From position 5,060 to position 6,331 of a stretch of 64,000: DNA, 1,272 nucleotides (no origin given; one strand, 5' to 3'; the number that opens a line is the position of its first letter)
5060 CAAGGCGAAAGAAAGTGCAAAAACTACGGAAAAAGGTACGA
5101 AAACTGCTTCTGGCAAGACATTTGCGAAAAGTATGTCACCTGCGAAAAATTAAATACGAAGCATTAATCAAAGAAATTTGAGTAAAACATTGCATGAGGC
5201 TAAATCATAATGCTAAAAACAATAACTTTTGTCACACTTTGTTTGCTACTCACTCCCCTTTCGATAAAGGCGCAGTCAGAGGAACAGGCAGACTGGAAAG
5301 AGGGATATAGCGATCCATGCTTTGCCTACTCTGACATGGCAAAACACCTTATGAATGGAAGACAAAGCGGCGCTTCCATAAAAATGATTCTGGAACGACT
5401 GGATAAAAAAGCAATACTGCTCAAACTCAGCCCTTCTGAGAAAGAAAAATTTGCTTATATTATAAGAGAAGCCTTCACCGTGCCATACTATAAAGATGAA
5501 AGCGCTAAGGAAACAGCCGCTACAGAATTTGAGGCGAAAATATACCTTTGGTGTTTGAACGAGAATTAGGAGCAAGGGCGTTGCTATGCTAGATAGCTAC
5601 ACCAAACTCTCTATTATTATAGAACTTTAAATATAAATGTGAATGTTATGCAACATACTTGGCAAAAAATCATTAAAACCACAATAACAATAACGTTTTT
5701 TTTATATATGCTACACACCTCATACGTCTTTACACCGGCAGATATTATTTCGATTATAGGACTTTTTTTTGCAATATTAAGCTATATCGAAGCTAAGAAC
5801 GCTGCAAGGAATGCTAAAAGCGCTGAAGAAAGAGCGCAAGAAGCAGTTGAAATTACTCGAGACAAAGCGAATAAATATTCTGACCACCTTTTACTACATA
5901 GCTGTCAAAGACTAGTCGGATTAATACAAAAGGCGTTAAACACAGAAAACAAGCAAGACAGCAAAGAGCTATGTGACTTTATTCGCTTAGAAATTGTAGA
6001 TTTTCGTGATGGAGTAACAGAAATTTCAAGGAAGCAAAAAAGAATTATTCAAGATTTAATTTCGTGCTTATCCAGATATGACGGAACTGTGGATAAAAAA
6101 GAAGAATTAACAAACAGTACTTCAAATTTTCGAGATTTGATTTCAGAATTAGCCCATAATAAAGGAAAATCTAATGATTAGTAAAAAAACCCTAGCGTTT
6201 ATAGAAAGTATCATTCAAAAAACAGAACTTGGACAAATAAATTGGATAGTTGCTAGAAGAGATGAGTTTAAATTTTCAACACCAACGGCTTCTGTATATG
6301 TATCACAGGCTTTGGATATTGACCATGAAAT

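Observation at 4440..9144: Repressor-linked AT-rich six-gene cassette in the lambda cI-rexAB-equivalent slot: best candidate for an undescribed lysogen-expressed exclusion/defence system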

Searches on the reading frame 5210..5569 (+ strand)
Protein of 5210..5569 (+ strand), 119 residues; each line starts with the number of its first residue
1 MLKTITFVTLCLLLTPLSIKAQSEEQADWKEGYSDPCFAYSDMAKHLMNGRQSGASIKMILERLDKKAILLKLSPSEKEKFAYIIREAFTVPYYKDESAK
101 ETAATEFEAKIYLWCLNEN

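Call 3: search_protein_families(library=pfam, proteins=[window:5210-5569:+], max_evalue=0.1)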
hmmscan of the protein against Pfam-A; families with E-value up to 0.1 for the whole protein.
window:5210-5569:+ (119 aa): 0 families

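Call 4: search_protein_families(library=padloc, proteins=[window:5210-5569:+], max_evalue=0.1)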
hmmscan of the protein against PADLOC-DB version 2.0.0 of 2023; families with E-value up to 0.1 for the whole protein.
window:5210-5569:+ (119 aa): 0 families

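Call 5: search_protein_families(library=phrogs, proteins=[window:5210-5569:+], max_evalue=0.01)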
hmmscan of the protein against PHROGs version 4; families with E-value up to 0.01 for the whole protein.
window:5210-5569:+ (119 aa): 1 family
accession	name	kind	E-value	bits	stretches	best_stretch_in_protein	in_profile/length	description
phrog_2315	-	unknown function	8.2e-16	59.1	1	8-119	4-107/109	-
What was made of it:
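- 5210..5569 (+): Secreted 119-aa protein with a signal peptide. Unknown function; member of PHROG 2315. phrog_2315 E 8e-16, nearly full length (call 5).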

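Call 29: search_dna_similar(query=window:5210-5569:+, collection=phages, mode=protein, max_evalue=0.001, max_rows=25)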
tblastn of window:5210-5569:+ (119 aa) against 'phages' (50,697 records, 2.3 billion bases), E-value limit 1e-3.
No match.

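Call 48: search_protein_families(library=ncbifam, proteins=[window:5210-5569:+], max_evalue=0.05)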
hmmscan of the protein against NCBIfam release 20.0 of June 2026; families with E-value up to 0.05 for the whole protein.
window:5210-5569:+ (119 aa): 0 families
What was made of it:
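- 5210..5569 (+): No Pfam, NCBIfam or PADLOC hit (calls 3, 4, 48).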

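Call 83: search_protein_families(library=padloc, proteins=[L006:4084-4803:+, L006:5302-6135:+], max_evalue=0.01)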
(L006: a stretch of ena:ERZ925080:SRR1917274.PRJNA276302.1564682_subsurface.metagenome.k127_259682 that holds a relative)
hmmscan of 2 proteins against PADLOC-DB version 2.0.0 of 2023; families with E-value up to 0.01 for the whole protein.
L006:4084-4803:+ (239 aa): 0 families

L006:5302-6135:+ (277 aa): 8 families
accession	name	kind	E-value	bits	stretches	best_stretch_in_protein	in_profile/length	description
PDLC04673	PDC-M48B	-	4.3e-22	76.8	1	4-266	4-258/296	-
PDLC04675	PDC-M48B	-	1.2e-19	68.6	1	3-253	6-252/291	-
PDLC03854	LmuA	-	2.2e-17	61.2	2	137-233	189-288/345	-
PDLC03805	RTasMBL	-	1.1e-16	59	2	160-232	182-258/322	DRT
PDLC04676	PDC-M48B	-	4.3e-12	43.5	2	147-223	202-280/357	-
PDLC04677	PDC-M48B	-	1.1e-08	32.8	1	142-276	196-332/339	-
PDLC04674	PDC-M48B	-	1.9e-05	22.1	0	160-243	141-224/270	-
PDLC02158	Avs1a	-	0.00084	16.7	1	159-236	252-332/392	-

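Call 85: find_related_loci(query=window:5210-5569:+, collection=viral_contigs, flank=6000)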
Query window:5210-5569:+ (119 aa) in viral_contigs; peptide patterns used: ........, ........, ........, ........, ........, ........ (x = any residue, [..] = any of these).
12 stretches matched a pattern, but none encodes a relative of the query by tblastn (E <= 1e-3).

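Call 89: search_protein_families(library=pfam, proteins=[L020:4575-5105:+, L022:5104-5856:+, L026:5003-5920:+, L030:4317-5522:+, L032:4598-5956:+, L034:4749-5639:+, L057:5494-5916:+, L058:5269-5841:+, L033:161-688:+, L066:5503-5832:+], max_evalue=0.001)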
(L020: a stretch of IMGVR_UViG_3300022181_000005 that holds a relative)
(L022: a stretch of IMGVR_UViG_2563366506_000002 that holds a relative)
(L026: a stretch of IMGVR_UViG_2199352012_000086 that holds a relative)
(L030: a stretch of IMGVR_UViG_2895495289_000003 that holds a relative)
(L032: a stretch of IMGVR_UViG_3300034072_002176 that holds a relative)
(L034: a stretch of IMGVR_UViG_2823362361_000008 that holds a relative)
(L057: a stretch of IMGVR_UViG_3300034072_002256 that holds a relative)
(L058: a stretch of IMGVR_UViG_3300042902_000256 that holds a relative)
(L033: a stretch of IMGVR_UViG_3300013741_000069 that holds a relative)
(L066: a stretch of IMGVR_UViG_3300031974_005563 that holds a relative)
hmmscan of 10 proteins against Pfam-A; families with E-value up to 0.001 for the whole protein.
L020:4575-5105:+ (176 aa): 1 family
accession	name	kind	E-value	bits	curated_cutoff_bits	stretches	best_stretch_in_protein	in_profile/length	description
PF07022.19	Phage_CI_repr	-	2.5e-11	44.2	22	1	11-74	1-63/65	Bacteriophage CI repressor helix-turn-helix domain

L022:5104-5856:+ (250 aa): 1 family
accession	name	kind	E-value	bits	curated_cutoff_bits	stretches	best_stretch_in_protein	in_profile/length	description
PF00717.28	Peptidase_S24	-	0.00011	22.4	23.3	1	110-224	6-105/116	Peptidase S24-like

L026:5003-5920:+ (305 aa): 2 families
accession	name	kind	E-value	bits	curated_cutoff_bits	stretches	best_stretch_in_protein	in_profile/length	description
PF00717.28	Peptidase_S24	-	1.2e-17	64.1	23.3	1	166-296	1-116/116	Peptidase S24-like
PF01381.28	HTH_3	-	2.6e-05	24.6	23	0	79-105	1-27/55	Helix-turn-helix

L030:4317-5522:+ (401 aa): 0 families

L032:4598-5956:+ (452 aa): 0 families

L034:4749-5639:+ (296 aa): 1 family
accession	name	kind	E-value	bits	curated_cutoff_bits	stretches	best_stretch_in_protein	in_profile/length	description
PF08867.16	FRG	-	1.2e-20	74.6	25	1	39-122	4-93/94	FRG domain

L057:5494-5916:+ (140 aa): 1 family
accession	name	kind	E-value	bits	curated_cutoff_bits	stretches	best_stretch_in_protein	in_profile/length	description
PF08765.17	Mor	-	1.1e-24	86.9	24.9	1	36-139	2-107/107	Mor transcription activator family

L058:5269-5841:+ (190 aa): 1 family
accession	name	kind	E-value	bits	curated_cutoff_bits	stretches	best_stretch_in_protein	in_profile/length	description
PF01381.28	HTH_3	-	4.8e-06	26.9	23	1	75-122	3-50/55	Helix-turn-helix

L033:161-688:+ (175 aa): 0 families

L066:5503-5832:+ (109 aa): 0 families

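Call 90: search_protein_families(library=pfam, proteins=[L063:5492-5917:+, L064:5600-5944:+, L068:5459-5833:+, L023:4505-5137:+, L037:5300-5827:+, L039:3308-5635:+, L019:3561-5615:+, L050:5059-5526:+, L054:2690-5077:+, L021:665-1054:+], max_evalue=0.001)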
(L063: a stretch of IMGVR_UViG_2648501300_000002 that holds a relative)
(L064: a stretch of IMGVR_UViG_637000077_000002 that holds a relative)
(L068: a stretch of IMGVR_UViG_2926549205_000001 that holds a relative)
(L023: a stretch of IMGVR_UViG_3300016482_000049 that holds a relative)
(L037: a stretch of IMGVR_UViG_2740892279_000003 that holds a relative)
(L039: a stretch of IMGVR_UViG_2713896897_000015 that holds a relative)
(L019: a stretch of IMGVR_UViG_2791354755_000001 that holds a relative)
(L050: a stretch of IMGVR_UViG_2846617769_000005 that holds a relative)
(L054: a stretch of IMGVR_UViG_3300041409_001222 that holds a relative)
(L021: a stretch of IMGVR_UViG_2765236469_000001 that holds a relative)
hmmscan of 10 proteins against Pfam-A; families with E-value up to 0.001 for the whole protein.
L063:5492-5917:+ (141 aa): 1 family
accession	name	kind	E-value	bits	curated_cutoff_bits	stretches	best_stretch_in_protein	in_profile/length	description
PF08765.17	Mor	-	6.4e-24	84.5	24.9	1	37-140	2-107/107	Mor transcription activator family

L064:5600-5944:+ (114 aa): 4 families
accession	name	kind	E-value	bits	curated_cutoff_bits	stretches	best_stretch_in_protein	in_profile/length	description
PF12844.13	HTH_19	-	8.5e-15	54.9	30.2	1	3-63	1-61/64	Helix-turn-helix domain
PF01381.28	HTH_3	-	9.1e-15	54.9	23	1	6-60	1-55/55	Helix-turn-helix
PF13560.12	HTH_31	-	1.2e-08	35.5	27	1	2-57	2-58/64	Helix-turn-helix domain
PF13443.12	HTH_26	-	0.00032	21.3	22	1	5-58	1-55/63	Cro/C1-type HTH DNA-binding domain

L068:5459-5833:+ (124 aa): 4 families
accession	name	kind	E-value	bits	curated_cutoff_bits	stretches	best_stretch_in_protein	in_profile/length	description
PF01381.28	HTH_3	-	1.6e-11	44.5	23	1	10-64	1-55/55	Helix-turn-helix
PF13560.12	HTH_31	-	1.3e-08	35.4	27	1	6-47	2-44/64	Helix-turn-helix domain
PF12844.13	HTH_19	-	2.6e-08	34.1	30.2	1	7-67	1-61/64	Helix-turn-helix domain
PF10047.15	DUF2281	-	0.00082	20.4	26.5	1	101-123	8-30/64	Protein of unknown function (DUF2281)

L023:4505-5137:+ (210 aa): 0 families

L037:5300-5827:+ (175 aa): 1 family
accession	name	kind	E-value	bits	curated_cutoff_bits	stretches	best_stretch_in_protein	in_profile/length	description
PF06183.18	DinI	-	9.9e-17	61.5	24.2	1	114-174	2-62/63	DinI-like family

L039:3308-5635:+ (775 aa): 2 families
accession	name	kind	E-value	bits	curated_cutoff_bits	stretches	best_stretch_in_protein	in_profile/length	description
PF05840.19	Phage_GPA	-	2.5e-122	408.3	31.4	1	147-476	1-321/321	Bacteriophage replication gene A protein (GPA)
PF23343.2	REP_ORF2-G2P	-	4.2e-07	30.6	27.8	1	370-472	13-98/99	Replication-associated protein ORF2/G2P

L019:3561-5615:+ (684 aa): 2 families
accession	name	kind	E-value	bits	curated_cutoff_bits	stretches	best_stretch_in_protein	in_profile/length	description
PF20454.4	GpA_nuclease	-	1.4e-45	156.2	22.5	1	329-610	2-283/294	Terminase large subunit gpA, endonuclease domain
PF05876.18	GpA_ATPase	-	1e-41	143.6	25.6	1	75-317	5-247/247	Phage terminase large subunit gpA, ATPase domain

L050:5059-5526:+ (155 aa): 0 families

L054:2690-5077:+ (795 aa): 2 families
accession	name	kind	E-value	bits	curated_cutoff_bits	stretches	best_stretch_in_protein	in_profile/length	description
PF05840.19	Phage_GPA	-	1.3e-128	429.1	31.4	1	177-498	2-321/321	Bacteriophage replication gene A protein (GPA)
PF23343.2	REP_ORF2-G2P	-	6.3e-06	26.8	27.8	1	395-494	15-98/99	Replication-associated protein ORF2/G2P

L021:665-1054:+ (129 aa): 0 families

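Call 97: find_related_loci(query=window:5210-5569:+, collection=metagenome_contigs, flank=5000)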
Query window:5210-5569:+ (119 aa) in metagenome_contigs; peptide patterns used: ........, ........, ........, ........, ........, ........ (x = any residue, [..] = any of these).
162 stretches matched a pattern, but none encodes a relative of the query by tblastn (E <= 1e-3).
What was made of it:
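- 5210..5569 (+): No relatives in the phage, viral or metagenome scans (calls 29, 85, 97).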

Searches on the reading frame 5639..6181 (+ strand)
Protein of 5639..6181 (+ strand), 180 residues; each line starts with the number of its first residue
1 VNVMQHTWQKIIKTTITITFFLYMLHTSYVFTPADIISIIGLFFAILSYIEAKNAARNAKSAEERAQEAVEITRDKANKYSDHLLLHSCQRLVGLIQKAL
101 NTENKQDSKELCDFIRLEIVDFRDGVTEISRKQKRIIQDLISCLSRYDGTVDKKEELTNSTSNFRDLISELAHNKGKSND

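Call 3: search_protein_families(library=pfam, proteins=[window:5639-6181:+], max_evalue=0.1)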
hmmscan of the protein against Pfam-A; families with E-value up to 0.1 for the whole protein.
window:5639-6181:+ (180 aa): 2 families
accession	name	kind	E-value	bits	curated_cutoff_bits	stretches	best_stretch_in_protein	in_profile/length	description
PF02453.23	Reticulon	-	0.094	13.1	31.8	0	7-87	6-86/157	Reticulon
PF07120.17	DUF1376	-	0.1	13.5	30.1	0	114-143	2-31/86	Protein of unknown function (DUF1376)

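Call 4: search_protein_families(library=padloc, proteins=[window:5639-6181:+], max_evalue=0.1)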
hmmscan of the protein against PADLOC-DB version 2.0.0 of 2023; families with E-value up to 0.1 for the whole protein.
window:5639-6181:+ (180 aa): 0 families

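Call 5: search_protein_families(library=phrogs, proteins=[window:5639-6181:+], max_evalue=0.01)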
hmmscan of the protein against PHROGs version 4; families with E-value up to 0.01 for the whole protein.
window:5639-6181:+ (180 aa): 0 families

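Call 19: find_related_loci(query=window:5639-6181:+, collection=viral_contigs, flank=10000)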
Query window:5639-6181:+ (180 aa) in viral_contigs; peptide patterns used: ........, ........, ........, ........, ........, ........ (x = any residue, [..] = any of these).
10 stretches matched a pattern, but none encodes a relative of the query by tblastn (E <= 1e-3).

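Call 23: list_cluster_members(proteins=[P0001, window:5648-6181:+, window:6568-6852:+, window:5210-5569:+, window:6895-8256:+, window:8311-9144:+, window:4440-5153:+])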
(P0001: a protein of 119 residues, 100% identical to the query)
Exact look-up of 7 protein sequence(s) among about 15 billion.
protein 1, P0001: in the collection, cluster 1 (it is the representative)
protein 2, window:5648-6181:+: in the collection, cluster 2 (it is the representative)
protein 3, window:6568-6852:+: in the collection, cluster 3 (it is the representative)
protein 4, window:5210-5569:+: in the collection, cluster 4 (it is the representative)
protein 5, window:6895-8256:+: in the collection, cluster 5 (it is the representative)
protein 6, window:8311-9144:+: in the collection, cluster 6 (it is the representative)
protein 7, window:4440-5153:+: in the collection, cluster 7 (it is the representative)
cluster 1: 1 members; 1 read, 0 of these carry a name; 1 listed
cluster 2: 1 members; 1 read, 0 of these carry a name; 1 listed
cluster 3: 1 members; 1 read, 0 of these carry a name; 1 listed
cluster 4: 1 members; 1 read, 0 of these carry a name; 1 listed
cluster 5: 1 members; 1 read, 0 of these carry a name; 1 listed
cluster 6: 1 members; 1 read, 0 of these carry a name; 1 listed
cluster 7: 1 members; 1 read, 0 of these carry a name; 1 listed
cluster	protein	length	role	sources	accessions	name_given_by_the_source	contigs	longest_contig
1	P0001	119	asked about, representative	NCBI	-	-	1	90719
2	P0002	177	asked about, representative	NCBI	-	-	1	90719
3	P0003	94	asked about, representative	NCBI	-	-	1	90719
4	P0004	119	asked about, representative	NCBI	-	-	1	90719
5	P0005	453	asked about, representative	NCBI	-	-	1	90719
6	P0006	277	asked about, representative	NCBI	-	-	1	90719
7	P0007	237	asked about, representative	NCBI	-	-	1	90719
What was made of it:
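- Checked: The public gene calls use the same starts (call 23).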

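Call 48: search_protein_families(library=ncbifam, proteins=[window:5648-6181:+], max_evalue=0.05)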
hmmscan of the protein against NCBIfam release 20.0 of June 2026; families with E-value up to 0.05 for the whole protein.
window:5648-6181:+ (177 aa): 1 family
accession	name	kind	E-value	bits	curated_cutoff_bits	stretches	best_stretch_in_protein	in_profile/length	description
TIGR00833.1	actII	subfamily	0.0092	14.3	874.7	1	92-161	551-619/910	MMPL family RND transporter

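Call 83: search_protein_families(library=padloc, proteins=[L006:4084-4803:+, L006:5302-6135:+], max_evalue=0.01)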
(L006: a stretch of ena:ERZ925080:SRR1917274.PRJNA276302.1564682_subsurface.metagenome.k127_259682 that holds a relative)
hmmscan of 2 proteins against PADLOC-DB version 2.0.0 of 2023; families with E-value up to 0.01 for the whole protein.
L006:4084-4803:+ (239 aa): 0 families

L006:5302-6135:+ (277 aa): 8 families
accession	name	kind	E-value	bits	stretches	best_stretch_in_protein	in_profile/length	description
PDLC04673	PDC-M48B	-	4.3e-22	76.8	1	4-266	4-258/296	-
PDLC04675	PDC-M48B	-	1.2e-19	68.6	1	3-253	6-252/291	-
PDLC03854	LmuA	-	2.2e-17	61.2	2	137-233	189-288/345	-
PDLC03805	RTasMBL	-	1.1e-16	59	2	160-232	182-258/322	DRT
PDLC04676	PDC-M48B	-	4.3e-12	43.5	2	147-223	202-280/357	-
PDLC04677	PDC-M48B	-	1.1e-08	32.8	1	142-276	196-332/339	-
PDLC04674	PDC-M48B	-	1.9e-05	22.1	0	160-243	141-224/270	-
PDLC02158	Avs1a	-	0.00084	16.7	1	159-236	252-332/392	-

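Call 89: search_protein_families(library=pfam, proteins=[L020:4575-5105:+, L022:5104-5856:+, L026:5003-5920:+, L030:4317-5522:+, L032:4598-5956:+, L034:4749-5639:+, L057:5494-5916:+, L058:5269-5841:+, L033:161-688:+, L066:5503-5832:+], max_evalue=0.001)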
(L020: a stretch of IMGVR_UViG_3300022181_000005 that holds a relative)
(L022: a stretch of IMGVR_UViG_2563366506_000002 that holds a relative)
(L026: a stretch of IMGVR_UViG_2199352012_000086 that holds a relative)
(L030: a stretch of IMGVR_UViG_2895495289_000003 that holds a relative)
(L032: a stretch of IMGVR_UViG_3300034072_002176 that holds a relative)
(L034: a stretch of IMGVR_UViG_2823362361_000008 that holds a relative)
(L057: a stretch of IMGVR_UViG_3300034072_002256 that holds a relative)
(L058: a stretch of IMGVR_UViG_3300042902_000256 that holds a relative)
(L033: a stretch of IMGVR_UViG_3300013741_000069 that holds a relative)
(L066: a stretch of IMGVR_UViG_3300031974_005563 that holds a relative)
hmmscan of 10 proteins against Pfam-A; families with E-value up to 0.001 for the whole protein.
L020:4575-5105:+ (176 aa): 1 family
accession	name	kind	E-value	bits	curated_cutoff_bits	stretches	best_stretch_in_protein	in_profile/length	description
PF07022.19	Phage_CI_repr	-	2.5e-11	44.2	22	1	11-74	1-63/65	Bacteriophage CI repressor helix-turn-helix domain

L022:5104-5856:+ (250 aa): 1 family
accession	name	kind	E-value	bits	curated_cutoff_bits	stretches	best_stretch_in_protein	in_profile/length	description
PF00717.28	Peptidase_S24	-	0.00011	22.4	23.3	1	110-224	6-105/116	Peptidase S24-like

L026:5003-5920:+ (305 aa): 2 families
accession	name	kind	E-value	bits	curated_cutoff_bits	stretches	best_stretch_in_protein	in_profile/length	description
PF00717.28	Peptidase_S24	-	1.2e-17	64.1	23.3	1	166-296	1-116/116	Peptidase S24-like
PF01381.28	HTH_3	-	2.6e-05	24.6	23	0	79-105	1-27/55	Helix-turn-helix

L030:4317-5522:+ (401 aa): 0 families

L032:4598-5956:+ (452 aa): 0 families

L034:4749-5639:+ (296 aa): 1 family
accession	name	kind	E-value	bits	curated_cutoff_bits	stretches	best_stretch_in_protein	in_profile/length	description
PF08867.16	FRG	-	1.2e-20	74.6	25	1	39-122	4-93/94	FRG domain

L057:5494-5916:+ (140 aa): 1 family
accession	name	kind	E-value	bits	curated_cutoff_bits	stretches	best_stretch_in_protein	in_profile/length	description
PF08765.17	Mor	-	1.1e-24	86.9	24.9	1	36-139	2-107/107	Mor transcription activator family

L058:5269-5841:+ (190 aa): 1 family
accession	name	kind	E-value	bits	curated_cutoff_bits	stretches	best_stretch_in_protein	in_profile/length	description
PF01381.28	HTH_3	-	4.8e-06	26.9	23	1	75-122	3-50/55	Helix-turn-helix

L033:161-688:+ (175 aa): 0 families

L066:5503-5832:+ (109 aa): 0 families

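Call 90: search_protein_families(library=pfam, proteins=[L063:5492-5917:+, L064:5600-5944:+, L068:5459-5833:+, L023:4505-5137:+, L037:5300-5827:+, L039:3308-5635:+, L019:3561-5615:+, L050:5059-5526:+, L054:2690-5077:+, L021:665-1054:+], max_evalue=0.001)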
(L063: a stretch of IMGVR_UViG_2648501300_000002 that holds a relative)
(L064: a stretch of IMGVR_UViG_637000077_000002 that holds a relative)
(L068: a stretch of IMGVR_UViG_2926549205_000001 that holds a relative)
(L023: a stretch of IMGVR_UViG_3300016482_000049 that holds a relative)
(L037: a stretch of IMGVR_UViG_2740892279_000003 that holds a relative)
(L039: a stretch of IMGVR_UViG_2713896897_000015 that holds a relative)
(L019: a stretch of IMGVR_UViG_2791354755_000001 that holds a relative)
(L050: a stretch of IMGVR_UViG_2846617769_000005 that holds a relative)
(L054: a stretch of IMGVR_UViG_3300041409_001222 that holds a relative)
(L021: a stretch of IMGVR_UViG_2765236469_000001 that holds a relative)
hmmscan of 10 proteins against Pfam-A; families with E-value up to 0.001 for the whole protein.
L063:5492-5917:+ (141 aa): 1 family
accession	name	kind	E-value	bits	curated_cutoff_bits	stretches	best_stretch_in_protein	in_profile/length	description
PF08765.17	Mor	-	6.4e-24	84.5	24.9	1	37-140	2-107/107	Mor transcription activator family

L064:5600-5944:+ (114 aa): 4 families
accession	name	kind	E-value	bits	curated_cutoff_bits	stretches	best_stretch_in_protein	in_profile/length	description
PF12844.13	HTH_19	-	8.5e-15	54.9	30.2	1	3-63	1-61/64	Helix-turn-helix domain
PF01381.28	HTH_3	-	9.1e-15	54.9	23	1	6-60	1-55/55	Helix-turn-helix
PF13560.12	HTH_31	-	1.2e-08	35.5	27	1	2-57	2-58/64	Helix-turn-helix domain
PF13443.12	HTH_26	-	0.00032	21.3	22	1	5-58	1-55/63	Cro/C1-type HTH DNA-binding domain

L068:5459-5833:+ (124 aa): 4 families
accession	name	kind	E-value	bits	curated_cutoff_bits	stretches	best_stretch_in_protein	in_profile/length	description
PF01381.28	HTH_3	-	1.6e-11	44.5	23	1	10-64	1-55/55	Helix-turn-helix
PF13560.12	HTH_31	-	1.3e-08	35.4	27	1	6-47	2-44/64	Helix-turn-helix domain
PF12844.13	HTH_19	-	2.6e-08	34.1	30.2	1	7-67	1-61/64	Helix-turn-helix domain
PF10047.15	DUF2281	-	0.00082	20.4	26.5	1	101-123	8-30/64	Protein of unknown function (DUF2281)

L023:4505-5137:+ (210 aa): 0 families

L037:5300-5827:+ (175 aa): 1 family
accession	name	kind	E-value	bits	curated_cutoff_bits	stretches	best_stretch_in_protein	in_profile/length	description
PF06183.18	DinI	-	9.9e-17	61.5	24.2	1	114-174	2-62/63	DinI-like family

L039:3308-5635:+ (775 aa): 2 families
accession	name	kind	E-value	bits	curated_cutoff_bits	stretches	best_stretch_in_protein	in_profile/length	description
PF05840.19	Phage_GPA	-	2.5e-122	408.3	31.4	1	147-476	1-321/321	Bacteriophage replication gene A protein (GPA)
PF23343.2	REP_ORF2-G2P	-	4.2e-07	30.6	27.8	1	370-472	13-98/99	Replication-associated protein ORF2/G2P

L019:3561-5615:+ (684 aa): 2 families
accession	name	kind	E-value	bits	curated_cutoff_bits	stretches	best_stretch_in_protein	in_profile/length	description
PF20454.4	GpA_nuclease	-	1.4e-45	156.2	22.5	1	329-610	2-283/294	Terminase large subunit gpA, endonuclease domain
PF05876.18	GpA_ATPase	-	1e-41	143.6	25.6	1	75-317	5-247/247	Phage terminase large subunit gpA, ATPase domain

L050:5059-5526:+ (155 aa): 0 families

L054:2690-5077:+ (795 aa): 2 families
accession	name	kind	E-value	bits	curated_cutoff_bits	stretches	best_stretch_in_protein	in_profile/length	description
PF05840.19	Phage_GPA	-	1.3e-128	429.1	31.4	1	177-498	2-321/321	Bacteriophage replication gene A protein (GPA)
PF23343.2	REP_ORF2-G2P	-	6.3e-06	26.8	27.8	1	395-494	15-98/99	Replication-associated protein ORF2/G2P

L021:665-1054:+ (129 aa): 0 families
